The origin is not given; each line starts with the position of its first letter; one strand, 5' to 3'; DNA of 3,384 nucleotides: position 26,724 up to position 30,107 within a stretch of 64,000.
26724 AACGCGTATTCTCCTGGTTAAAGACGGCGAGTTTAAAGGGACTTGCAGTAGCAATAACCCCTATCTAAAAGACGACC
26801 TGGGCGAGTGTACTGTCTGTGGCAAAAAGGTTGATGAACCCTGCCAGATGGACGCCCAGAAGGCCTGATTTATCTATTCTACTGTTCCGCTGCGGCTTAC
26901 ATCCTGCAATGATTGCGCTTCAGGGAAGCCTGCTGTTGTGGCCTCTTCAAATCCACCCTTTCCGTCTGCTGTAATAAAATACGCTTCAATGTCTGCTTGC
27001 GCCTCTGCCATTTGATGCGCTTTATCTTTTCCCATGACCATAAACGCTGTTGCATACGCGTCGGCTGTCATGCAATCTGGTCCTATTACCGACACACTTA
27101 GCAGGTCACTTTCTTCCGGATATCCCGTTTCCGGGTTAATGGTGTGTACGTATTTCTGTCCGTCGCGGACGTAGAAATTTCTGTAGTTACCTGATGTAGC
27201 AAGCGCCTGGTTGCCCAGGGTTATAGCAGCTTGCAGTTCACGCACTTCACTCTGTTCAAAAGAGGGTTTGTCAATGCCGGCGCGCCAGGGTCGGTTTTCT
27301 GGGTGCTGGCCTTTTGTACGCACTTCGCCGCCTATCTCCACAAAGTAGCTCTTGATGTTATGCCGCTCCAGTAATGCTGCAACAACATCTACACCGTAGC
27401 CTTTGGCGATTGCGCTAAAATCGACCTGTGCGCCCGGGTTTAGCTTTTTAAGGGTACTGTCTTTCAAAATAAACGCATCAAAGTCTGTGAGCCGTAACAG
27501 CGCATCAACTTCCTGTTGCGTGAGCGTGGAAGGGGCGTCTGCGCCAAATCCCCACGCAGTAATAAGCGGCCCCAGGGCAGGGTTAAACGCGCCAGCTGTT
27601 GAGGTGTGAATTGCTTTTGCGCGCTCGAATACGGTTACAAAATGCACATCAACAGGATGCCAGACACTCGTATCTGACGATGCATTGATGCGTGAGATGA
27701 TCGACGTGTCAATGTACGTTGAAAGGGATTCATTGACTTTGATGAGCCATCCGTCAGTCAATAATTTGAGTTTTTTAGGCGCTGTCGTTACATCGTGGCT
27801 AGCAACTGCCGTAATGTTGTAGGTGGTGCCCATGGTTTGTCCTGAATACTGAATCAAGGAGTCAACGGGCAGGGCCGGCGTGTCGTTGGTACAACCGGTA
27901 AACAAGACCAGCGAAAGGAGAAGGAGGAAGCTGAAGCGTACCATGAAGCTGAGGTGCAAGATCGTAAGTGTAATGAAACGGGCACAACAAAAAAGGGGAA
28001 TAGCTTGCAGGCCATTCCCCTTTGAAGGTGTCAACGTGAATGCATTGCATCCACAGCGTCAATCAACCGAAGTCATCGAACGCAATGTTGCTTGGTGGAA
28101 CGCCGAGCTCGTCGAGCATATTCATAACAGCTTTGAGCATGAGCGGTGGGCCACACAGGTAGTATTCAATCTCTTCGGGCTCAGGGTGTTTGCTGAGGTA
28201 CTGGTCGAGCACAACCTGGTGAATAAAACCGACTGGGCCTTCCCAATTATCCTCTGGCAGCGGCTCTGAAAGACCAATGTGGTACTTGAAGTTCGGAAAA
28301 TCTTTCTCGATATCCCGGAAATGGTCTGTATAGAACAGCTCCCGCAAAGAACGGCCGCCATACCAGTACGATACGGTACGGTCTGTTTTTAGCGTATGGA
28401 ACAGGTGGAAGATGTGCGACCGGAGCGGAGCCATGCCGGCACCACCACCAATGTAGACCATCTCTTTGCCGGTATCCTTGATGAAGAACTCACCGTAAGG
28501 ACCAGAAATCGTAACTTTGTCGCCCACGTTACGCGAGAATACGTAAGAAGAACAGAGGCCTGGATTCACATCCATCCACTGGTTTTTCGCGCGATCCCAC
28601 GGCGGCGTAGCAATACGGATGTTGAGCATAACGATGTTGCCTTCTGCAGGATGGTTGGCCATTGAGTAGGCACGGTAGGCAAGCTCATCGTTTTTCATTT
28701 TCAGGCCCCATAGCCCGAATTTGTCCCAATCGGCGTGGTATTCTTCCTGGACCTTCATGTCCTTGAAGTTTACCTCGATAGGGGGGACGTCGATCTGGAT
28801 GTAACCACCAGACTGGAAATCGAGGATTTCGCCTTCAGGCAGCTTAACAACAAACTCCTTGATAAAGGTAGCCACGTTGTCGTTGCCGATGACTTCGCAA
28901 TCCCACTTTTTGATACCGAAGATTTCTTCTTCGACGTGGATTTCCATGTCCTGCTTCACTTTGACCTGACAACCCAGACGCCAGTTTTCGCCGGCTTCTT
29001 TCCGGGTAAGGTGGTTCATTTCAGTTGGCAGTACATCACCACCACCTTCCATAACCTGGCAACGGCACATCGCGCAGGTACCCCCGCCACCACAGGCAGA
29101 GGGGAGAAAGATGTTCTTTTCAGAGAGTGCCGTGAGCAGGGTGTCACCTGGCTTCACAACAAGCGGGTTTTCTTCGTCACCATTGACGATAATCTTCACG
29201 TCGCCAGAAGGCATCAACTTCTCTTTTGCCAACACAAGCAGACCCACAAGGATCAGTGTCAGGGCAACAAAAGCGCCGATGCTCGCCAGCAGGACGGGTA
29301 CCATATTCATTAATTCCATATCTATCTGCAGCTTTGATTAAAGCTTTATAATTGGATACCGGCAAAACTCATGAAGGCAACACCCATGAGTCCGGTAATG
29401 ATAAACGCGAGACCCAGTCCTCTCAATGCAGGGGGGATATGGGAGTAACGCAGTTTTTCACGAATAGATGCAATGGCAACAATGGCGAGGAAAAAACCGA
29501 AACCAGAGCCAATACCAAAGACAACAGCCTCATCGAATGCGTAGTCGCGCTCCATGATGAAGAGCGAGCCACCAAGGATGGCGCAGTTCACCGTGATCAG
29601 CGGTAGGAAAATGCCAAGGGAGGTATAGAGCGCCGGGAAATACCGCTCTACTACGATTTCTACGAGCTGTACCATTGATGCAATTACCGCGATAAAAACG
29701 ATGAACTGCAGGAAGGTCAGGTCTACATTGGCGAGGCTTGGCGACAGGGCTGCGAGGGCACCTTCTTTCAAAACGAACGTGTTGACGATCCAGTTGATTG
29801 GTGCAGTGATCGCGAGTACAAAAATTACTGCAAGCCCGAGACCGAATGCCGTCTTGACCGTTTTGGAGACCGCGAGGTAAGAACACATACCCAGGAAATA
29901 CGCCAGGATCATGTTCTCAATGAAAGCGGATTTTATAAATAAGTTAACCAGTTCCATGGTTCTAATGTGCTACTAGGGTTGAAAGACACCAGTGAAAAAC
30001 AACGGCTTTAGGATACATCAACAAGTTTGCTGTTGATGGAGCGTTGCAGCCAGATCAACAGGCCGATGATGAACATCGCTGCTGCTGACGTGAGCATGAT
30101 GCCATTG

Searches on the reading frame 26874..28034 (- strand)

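Call 4: search_protein_families(library=pfam, proteins=[window:26874-28034:-])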
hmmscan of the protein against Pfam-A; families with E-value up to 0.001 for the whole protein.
window:26874-28034:- (386 aa): 1 family
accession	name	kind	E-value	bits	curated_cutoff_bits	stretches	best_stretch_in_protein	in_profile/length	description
PF02424.20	ApbE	-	7.9e-84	281.7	25.6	1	68-353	1-266/266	ApbE family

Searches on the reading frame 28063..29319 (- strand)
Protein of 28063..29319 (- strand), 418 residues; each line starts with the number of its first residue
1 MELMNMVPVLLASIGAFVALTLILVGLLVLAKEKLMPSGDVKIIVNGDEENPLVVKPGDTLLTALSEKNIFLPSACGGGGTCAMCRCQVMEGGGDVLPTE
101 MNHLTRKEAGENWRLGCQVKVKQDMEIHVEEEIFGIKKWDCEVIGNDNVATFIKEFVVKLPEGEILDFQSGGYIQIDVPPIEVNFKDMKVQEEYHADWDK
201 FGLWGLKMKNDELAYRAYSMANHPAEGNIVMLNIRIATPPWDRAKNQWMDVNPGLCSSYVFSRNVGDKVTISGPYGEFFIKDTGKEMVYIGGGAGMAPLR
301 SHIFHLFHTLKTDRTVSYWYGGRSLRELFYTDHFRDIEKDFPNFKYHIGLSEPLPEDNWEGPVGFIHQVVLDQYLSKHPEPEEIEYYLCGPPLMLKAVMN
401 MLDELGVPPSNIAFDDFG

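Call 4: search_protein_families(library=pfam, proteins=[window:28063-29319:-])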
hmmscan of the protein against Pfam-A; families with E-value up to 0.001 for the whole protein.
window:28063-29319:- (418 aa): 3 families
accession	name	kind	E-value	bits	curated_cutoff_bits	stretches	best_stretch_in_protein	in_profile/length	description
PF00175.26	NAD_binding_1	-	5.2e-13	50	22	1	290-398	2-107/109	Oxidoreductase NAD-binding domain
PF00111.32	Fer2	-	2e-11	44.1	21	1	51-122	8-77/77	2Fe-2S iron-sulfur cluster binding domain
PF00970.30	FAD_binding_6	-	1.7e-06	28.7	21.1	1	210-278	43-97/99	Oxidoreductase FAD-binding domain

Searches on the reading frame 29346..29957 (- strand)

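Call 4: search_protein_families(library=pfam, proteins=[window:29346-29957:-])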
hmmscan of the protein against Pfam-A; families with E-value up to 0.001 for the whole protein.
window:29346-29957:- (203 aa): 1 family
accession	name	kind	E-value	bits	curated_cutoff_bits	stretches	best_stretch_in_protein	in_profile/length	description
PF02508.19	Rnf-Nqr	-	1.4e-56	191.7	23.8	1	4-201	2-173/174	Rnf-Nqr subunit, membrane protein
